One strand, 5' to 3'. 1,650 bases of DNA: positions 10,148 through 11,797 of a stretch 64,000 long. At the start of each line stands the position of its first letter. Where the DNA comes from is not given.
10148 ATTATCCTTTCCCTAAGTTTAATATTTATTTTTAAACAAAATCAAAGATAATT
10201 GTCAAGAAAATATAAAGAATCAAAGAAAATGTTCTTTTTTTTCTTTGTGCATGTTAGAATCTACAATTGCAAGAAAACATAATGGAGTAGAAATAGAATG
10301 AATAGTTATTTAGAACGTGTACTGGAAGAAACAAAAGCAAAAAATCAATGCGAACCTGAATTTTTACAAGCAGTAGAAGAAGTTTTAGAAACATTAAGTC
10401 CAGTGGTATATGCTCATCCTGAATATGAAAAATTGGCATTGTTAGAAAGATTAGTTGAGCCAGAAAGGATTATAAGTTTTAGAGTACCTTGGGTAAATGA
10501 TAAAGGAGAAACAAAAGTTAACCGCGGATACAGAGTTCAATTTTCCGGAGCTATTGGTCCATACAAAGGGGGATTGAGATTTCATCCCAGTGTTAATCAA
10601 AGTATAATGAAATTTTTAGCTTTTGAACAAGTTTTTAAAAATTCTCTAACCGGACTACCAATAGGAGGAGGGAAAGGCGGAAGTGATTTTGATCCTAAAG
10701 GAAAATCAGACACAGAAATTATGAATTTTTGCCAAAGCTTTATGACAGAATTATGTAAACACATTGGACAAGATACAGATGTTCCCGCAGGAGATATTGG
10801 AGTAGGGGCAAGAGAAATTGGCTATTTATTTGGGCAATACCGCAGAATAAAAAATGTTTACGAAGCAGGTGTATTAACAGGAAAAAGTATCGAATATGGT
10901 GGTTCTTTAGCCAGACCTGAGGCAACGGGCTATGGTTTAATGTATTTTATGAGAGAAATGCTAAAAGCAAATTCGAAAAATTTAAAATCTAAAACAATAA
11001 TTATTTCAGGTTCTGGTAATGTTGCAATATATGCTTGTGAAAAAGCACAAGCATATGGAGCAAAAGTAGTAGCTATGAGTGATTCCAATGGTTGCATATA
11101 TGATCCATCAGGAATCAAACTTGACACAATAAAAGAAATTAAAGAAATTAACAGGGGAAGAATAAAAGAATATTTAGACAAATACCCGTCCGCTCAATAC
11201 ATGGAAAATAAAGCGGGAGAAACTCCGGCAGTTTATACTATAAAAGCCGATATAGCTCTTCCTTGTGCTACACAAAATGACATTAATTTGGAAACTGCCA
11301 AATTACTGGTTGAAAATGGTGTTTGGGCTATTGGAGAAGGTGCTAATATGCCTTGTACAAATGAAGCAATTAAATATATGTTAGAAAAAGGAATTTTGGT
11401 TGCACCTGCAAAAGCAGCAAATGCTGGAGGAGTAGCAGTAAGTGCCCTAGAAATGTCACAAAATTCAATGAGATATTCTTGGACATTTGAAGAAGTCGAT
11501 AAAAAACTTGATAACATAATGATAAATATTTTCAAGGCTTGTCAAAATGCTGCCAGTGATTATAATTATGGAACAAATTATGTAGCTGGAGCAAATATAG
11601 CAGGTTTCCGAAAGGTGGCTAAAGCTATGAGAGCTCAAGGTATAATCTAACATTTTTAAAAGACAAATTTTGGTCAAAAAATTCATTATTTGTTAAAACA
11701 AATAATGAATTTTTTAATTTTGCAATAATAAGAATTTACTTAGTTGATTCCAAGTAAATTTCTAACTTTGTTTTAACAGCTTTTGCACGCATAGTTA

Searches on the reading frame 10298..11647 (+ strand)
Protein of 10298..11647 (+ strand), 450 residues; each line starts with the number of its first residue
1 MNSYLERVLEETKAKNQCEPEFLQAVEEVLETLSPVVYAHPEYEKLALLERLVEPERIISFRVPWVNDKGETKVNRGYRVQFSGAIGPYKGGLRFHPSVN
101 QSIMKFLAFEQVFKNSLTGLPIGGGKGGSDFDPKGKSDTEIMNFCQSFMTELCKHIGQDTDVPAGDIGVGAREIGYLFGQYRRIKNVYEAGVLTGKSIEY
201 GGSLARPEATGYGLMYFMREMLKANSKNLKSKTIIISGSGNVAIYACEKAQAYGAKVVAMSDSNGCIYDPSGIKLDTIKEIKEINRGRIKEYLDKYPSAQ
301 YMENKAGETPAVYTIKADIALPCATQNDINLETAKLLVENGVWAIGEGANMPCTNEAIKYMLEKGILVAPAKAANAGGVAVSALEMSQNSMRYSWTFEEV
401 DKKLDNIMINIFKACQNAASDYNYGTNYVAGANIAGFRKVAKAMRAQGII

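Call 7: search_protein_families(library=pfam, proteins=[window:10298-11647:+], max_evalue=0.1)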
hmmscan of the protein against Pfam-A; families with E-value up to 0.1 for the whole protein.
window:10298-11647:+ (450 aa): 5 families
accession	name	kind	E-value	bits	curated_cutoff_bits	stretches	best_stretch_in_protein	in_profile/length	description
PF00208.27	ELFV_dehydrog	-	1.2e-89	300.6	23.4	1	201-448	1-241/241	Glutamate/Leucine/Phenylalanine/Valine dehydrogenase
PF02812.23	ELFV_dehydrog_N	-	6.7e-53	178.3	25.3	1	55-182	1-128/129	Glu/Leu/Phe/Val dehydrogenase, dimerisation domain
PF13241.12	NAD_binding_7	-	0.021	15.8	22.1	1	228-342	4-87/104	Putative NAD(P)-binding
PF02826.25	2-Hacid_dh_C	-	0.047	13.5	25.1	1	223-264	28-69/178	D-isomer specific 2-hydroxyacid dehydrogenase, NAD binding domain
PF24824.1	PH_SPT16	-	0.083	13.3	23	0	378-418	15-56/129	FACT complex subunit SPT16 PH-like domain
